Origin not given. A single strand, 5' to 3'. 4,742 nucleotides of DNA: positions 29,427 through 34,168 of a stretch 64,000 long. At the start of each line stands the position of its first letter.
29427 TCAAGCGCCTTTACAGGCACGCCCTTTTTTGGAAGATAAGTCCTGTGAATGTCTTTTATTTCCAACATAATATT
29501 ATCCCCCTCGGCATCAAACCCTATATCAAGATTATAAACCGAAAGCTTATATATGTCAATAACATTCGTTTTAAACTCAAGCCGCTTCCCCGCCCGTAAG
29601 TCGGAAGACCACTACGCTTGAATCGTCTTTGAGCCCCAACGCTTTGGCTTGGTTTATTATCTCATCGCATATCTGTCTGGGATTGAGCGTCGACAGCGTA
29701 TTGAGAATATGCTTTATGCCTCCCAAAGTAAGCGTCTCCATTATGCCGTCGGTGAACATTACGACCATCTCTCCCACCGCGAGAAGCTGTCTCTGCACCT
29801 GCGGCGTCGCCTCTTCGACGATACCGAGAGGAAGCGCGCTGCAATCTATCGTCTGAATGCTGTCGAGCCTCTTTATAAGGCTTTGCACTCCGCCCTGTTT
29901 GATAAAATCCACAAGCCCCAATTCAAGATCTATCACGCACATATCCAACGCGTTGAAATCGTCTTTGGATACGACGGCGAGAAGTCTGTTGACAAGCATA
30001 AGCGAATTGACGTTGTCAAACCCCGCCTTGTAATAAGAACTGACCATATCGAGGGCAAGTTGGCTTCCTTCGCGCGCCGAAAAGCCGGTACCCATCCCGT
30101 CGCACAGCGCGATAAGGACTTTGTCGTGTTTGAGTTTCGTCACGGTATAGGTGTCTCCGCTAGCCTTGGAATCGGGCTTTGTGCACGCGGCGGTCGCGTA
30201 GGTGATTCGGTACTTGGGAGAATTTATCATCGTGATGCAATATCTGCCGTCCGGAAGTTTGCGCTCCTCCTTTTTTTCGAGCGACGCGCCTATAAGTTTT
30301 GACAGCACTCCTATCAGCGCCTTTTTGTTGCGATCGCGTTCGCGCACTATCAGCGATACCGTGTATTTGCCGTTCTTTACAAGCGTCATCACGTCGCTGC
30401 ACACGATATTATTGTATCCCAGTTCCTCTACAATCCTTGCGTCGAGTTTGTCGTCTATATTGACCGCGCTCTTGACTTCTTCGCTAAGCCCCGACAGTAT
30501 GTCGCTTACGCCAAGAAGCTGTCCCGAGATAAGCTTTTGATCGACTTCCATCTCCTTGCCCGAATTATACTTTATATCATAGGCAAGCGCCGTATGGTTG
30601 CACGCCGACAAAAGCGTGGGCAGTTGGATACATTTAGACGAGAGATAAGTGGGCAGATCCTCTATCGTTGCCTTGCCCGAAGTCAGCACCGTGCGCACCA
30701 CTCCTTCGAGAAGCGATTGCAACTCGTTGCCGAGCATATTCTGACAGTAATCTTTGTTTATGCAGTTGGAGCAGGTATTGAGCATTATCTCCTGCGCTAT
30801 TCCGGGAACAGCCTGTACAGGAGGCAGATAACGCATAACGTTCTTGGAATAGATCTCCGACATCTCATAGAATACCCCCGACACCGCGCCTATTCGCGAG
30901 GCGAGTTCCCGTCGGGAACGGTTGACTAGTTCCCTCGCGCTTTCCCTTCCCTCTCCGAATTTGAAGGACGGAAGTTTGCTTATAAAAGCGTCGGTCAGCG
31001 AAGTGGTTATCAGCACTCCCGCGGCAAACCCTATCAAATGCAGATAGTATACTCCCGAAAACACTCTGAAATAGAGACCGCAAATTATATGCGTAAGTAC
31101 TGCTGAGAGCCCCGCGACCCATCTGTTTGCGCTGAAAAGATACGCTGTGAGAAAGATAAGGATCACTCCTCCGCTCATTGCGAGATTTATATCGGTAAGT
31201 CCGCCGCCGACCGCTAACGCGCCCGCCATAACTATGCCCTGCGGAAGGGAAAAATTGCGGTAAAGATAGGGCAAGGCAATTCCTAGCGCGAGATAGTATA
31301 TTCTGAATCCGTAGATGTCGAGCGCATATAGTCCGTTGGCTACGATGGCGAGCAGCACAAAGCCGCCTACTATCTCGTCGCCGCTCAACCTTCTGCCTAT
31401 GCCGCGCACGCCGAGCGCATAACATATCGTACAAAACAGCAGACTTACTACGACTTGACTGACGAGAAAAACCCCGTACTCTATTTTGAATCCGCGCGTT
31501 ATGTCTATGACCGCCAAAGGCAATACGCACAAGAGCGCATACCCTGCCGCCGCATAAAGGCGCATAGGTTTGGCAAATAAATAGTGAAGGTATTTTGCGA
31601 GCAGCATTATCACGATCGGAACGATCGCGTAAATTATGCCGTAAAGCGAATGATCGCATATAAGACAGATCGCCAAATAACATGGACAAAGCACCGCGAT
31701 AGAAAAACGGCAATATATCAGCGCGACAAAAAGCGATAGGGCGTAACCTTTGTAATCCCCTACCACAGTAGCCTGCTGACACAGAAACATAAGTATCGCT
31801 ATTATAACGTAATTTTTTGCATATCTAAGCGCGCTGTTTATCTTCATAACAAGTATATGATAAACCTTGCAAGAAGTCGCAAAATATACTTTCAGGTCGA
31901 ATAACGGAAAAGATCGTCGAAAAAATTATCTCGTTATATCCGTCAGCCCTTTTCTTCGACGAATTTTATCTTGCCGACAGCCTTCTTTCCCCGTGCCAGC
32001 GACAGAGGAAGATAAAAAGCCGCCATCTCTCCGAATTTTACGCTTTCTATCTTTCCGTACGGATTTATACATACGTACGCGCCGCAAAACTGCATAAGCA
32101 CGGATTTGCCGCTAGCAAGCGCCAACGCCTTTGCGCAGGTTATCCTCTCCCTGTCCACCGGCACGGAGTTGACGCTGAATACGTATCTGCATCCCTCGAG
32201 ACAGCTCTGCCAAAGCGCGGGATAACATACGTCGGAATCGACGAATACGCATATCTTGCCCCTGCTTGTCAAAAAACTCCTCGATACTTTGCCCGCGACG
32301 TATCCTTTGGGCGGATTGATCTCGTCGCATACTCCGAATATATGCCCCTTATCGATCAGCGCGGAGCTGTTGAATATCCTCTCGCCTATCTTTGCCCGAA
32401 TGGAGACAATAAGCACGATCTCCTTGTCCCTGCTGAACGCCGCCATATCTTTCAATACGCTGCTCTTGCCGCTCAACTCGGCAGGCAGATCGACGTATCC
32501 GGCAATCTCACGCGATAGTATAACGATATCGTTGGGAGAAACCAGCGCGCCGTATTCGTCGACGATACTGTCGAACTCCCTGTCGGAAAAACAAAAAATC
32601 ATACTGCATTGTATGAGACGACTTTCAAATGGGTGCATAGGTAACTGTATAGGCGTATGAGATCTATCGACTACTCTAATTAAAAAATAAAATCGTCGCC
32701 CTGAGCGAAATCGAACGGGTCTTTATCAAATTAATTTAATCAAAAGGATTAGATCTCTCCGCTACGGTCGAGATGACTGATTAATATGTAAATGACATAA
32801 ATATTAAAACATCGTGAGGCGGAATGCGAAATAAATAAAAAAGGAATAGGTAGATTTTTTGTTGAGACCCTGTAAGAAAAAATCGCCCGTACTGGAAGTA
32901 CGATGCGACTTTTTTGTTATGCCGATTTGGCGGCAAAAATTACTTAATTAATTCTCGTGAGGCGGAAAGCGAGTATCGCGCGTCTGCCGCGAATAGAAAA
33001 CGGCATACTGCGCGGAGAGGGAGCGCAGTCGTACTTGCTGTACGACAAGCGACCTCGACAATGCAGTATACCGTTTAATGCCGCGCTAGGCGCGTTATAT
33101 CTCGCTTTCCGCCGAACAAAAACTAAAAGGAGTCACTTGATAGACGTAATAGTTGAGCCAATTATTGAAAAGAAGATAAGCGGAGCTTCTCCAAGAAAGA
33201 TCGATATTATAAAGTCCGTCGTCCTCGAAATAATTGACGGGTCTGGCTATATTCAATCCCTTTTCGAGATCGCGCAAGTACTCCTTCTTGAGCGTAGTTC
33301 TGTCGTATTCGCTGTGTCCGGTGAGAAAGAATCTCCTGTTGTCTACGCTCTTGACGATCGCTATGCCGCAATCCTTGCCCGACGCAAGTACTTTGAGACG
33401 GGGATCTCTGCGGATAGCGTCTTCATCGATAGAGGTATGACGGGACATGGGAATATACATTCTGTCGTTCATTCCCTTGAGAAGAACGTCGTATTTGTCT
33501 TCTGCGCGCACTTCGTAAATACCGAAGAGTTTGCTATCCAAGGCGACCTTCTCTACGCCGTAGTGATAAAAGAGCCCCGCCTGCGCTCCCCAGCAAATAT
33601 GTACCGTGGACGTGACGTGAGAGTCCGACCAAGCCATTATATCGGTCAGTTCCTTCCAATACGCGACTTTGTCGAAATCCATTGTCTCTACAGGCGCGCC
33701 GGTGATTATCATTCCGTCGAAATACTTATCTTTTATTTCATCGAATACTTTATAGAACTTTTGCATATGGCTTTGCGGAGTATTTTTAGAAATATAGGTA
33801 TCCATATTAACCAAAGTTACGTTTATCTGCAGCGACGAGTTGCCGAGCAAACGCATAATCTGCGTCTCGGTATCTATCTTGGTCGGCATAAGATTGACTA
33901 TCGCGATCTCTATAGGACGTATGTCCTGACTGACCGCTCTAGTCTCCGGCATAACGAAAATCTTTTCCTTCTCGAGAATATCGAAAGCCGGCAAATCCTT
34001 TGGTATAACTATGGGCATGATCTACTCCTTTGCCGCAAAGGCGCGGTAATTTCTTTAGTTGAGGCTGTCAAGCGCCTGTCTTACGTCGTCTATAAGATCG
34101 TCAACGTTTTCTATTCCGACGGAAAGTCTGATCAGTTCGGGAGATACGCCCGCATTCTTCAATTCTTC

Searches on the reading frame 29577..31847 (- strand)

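Call 58: search_protein_families(library=pfam, proteins=[window:29577-31847:-], max_evalue=0.001)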
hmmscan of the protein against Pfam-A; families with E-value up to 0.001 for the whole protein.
window:29577-31847:- (756 aa): 2 families
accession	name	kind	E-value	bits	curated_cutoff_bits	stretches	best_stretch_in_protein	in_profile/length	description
PF07228.17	SpoIIE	-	6.7e-22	78.8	25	1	574-750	2-191/192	Stage II sporulation protein E (SpoIIE)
PF19732.4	SpoIIE_N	-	9.3e-21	74.4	27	1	10-557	38-600/605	Stage II sporulation protein E N-terminal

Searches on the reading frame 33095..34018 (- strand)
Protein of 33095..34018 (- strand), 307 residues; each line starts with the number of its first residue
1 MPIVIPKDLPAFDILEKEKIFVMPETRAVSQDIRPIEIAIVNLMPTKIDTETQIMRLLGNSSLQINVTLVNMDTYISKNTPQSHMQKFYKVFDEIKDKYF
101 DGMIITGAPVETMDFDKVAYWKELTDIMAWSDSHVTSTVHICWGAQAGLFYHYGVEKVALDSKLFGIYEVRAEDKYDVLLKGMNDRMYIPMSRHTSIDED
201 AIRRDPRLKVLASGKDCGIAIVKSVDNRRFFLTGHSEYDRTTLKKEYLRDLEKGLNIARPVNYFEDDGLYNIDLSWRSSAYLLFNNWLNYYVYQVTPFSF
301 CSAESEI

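Call 58: search_protein_families(library=pfam, proteins=[window:33095-34018:-], max_evalue=0.001)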
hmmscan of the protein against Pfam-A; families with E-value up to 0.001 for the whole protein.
window:33095-34018:- (307 aa): 1 family
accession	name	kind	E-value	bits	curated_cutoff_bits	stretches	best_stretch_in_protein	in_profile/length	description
PF04204.22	HTS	-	9.4e-128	425.8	27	1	2-298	1-298/298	Homoserine O-succinyltransferase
